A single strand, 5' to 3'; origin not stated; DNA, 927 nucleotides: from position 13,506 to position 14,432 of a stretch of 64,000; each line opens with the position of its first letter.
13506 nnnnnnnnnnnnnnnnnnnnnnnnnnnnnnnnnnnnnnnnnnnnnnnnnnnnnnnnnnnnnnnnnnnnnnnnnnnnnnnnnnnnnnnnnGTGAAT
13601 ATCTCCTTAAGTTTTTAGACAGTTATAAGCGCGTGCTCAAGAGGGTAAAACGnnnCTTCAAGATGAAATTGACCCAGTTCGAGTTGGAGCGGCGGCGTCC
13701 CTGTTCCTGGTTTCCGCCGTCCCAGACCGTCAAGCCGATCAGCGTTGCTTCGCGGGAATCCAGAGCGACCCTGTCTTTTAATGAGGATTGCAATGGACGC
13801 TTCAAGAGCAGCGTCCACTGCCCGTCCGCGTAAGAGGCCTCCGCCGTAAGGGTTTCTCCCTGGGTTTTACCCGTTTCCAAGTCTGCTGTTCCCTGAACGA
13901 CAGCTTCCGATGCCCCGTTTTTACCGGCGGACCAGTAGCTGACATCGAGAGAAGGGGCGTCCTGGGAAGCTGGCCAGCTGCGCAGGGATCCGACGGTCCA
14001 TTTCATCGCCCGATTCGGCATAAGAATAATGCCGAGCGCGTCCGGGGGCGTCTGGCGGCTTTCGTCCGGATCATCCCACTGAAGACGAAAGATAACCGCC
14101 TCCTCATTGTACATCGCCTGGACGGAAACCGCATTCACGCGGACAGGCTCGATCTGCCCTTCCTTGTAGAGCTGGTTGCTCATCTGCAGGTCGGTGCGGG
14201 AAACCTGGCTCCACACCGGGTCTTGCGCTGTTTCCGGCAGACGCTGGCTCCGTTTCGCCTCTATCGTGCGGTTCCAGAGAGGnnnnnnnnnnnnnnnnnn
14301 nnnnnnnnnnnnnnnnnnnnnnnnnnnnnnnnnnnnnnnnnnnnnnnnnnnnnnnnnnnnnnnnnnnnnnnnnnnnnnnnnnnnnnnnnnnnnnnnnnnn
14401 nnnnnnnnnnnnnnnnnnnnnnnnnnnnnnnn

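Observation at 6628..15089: aa3-type oxidase operon with non-canonical electron-entry and assembly genes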

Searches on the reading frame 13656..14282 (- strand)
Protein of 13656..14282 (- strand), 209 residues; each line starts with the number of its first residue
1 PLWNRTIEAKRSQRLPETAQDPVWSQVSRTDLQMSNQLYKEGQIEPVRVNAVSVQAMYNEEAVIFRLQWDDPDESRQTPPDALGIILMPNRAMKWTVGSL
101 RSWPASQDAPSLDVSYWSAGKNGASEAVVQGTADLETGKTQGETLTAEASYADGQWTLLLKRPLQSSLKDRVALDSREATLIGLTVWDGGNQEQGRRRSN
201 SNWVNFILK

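Call 53: search_protein_representatives(protein=window:13656-14282:-)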
Query: 209 residues. Proteins with E-value up to 0.001 (for the whole library): 348; up to 1e-10: 54; up to 1e-30: 9. The best 150 are listed.
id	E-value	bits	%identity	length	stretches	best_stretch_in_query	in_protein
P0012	1.4e-58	214.3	50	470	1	1-208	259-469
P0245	9.3e-50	185.5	50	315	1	1-207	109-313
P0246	4.3e-48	180.1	41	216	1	2-208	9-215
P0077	1.1e-43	165.8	41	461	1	1-208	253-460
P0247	7.6e-36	140.1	40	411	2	1-133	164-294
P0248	5.9e-34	133.9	42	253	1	3-208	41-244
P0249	1.3e-31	126.3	40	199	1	10-207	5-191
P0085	6.0e-31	124.1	37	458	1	1-208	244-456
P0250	6.3e-31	124.0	53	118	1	88-208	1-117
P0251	7.5e-29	117.3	36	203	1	13-207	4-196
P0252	1.3e-27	113.2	35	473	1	1-207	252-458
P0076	1.3e-27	113.2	35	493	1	2-208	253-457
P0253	2.6e-26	109.0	50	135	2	55-125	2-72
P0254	5.4e-26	107.9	38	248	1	14-208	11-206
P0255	8.9e-26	107.2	37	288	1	1-204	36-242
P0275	7.5e-15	71.6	34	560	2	12-76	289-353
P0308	6.4e-10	55.4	32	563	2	139-209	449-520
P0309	6.7e-10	55.4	30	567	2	13-81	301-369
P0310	8.1e-10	55.1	27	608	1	14-204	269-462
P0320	1.6e-09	54.1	28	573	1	16-208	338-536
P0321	2.3e-09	53.6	35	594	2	5-77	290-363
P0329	5.1e-09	52.5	24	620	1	15-204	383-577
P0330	5.3e-09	52.4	28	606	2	120-204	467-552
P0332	5.6e-09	52.4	33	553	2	14-73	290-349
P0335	7.6e-09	51.9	32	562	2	142-205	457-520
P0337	8.8e-09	51.7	31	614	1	10-204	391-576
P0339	9.9e-09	51.6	28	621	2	9-72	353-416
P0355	5.9e-08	49.0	29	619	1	9-202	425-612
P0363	1.3e-07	47.9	34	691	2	9-76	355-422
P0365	1.3e-07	47.9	29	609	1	5-204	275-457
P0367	1.5e-07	47.7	27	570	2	119-206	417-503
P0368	1.7e-07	47.5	27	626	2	13-85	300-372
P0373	2.3e-07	47.1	28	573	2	13-84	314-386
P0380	4.7e-07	46.1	27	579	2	13-74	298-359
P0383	5.6e-07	45.8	33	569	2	145-203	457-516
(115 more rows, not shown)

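Call 56: list_cluster_members(proteins=[P0310, P0329, P0337, P0339, P0355, P0365, P0368, P0330, P0320, P0309])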
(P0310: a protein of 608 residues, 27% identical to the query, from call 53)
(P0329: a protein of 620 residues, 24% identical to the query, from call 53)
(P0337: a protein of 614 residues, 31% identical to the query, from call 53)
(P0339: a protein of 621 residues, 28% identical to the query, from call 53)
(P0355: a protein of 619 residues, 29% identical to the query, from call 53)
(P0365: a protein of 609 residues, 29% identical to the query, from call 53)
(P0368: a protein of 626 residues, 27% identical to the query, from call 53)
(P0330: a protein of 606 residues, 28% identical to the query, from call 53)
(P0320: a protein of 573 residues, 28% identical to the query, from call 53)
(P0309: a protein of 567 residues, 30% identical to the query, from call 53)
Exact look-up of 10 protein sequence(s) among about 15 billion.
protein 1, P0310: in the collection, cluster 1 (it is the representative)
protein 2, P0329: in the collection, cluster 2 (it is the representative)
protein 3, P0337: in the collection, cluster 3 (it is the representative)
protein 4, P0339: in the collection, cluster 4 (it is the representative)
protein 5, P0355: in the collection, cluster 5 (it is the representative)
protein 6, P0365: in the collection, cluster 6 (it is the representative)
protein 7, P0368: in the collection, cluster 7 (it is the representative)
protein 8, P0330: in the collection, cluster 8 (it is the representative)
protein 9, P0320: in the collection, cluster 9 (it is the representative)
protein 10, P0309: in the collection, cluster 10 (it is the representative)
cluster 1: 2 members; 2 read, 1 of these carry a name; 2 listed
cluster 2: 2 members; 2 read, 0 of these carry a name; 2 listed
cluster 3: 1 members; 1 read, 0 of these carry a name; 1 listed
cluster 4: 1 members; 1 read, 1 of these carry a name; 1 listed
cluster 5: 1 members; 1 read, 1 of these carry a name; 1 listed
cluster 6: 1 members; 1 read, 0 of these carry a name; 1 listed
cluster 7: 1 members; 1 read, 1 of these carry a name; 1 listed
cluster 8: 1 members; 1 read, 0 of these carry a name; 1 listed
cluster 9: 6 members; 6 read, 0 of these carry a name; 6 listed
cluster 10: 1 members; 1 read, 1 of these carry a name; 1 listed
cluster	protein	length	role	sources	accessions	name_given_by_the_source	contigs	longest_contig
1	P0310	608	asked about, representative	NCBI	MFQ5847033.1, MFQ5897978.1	MAG: c-type cytochrome [Candidatus Methylomirabilales bacterium]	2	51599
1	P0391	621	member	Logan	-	-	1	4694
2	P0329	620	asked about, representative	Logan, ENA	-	-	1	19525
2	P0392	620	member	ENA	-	-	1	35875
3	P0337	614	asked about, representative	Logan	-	-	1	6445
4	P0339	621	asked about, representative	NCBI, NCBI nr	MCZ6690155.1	MAG: c-type cytochrome [Planctomycetota bacterium] | c-type cytochrome [Planctomycetota bacterium]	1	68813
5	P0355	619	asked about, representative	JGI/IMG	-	mono/diheme cytochrome c family protein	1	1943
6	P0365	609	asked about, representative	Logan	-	-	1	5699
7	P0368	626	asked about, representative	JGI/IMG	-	mono/diheme cytochrome c family protein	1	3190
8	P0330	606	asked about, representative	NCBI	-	-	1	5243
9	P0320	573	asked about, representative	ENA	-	-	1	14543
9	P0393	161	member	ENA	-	-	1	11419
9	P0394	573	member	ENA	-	-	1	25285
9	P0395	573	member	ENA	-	-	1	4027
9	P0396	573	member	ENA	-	-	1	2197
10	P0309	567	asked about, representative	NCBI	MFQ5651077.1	MAG: c-type cytochrome [bacterium]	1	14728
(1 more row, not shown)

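Call 77: list_cluster_members(proteins=[P0275, P0308, P0321, P0332, P0335, P0363, P0373, P0380, P0383, P0367])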
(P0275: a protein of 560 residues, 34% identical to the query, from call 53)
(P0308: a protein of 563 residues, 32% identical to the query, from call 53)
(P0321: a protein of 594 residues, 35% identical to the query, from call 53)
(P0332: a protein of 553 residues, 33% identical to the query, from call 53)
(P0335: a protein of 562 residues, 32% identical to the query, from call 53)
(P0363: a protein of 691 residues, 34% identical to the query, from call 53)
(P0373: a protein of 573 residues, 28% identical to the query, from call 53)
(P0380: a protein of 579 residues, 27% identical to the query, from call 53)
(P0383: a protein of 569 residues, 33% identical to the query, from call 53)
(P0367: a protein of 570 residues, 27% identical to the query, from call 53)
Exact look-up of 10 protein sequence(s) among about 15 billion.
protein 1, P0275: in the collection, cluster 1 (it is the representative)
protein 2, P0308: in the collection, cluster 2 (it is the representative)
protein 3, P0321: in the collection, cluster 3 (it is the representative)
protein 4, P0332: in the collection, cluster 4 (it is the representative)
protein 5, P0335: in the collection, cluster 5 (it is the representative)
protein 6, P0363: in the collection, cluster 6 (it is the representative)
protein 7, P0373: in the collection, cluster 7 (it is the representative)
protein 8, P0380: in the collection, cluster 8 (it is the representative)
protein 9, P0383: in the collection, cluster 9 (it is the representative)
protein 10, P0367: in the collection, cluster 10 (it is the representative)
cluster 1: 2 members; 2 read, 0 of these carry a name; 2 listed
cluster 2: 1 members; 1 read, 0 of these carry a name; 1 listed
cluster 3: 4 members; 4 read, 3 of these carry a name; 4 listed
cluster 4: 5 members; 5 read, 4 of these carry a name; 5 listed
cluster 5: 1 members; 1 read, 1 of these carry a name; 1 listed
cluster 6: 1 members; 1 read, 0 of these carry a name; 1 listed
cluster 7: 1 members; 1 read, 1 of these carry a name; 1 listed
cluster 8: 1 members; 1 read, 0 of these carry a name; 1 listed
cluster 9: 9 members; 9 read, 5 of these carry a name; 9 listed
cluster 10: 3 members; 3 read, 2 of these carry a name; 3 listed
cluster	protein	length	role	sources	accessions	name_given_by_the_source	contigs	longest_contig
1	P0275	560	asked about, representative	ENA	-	-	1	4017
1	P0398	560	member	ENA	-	-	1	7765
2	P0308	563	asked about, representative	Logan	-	-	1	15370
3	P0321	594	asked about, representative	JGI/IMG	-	mono/diheme cytochrome c family protein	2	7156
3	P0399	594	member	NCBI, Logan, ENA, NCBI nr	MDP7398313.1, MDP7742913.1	MAG: c-type cytochrome [Lentisphaeria bacterium] | c-type cytochrome [Lentisphaeria bacterium]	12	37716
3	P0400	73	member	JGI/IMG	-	hypothetical protein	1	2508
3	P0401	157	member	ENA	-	-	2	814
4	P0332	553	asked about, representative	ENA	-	-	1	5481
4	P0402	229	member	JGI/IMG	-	DMSO reductase family type II enzyme heme b subunit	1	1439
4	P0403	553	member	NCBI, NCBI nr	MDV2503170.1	MAG: c-type cytochrome [bacterium] | c-type cytochrome [bacterium]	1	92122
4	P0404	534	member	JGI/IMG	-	DMSO reductase family type II enzyme heme b subunit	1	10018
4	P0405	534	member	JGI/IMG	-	DMSO reductase family type II enzyme heme b subunit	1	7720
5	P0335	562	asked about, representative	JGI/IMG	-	mono/diheme cytochrome c family protein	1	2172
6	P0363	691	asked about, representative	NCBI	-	-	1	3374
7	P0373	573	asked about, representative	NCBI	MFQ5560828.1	MAG: c-type cytochrome [Nitrospinota bacterium]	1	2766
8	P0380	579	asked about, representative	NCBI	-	-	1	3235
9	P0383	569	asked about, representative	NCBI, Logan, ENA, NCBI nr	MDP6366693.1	MAG: c-type cytochrome [Nitrospinota bacterium] | c-type cytochrome [Nitrospinota bacterium]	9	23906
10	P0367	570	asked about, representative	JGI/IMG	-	DMSO reductase family type II enzyme heme b subunit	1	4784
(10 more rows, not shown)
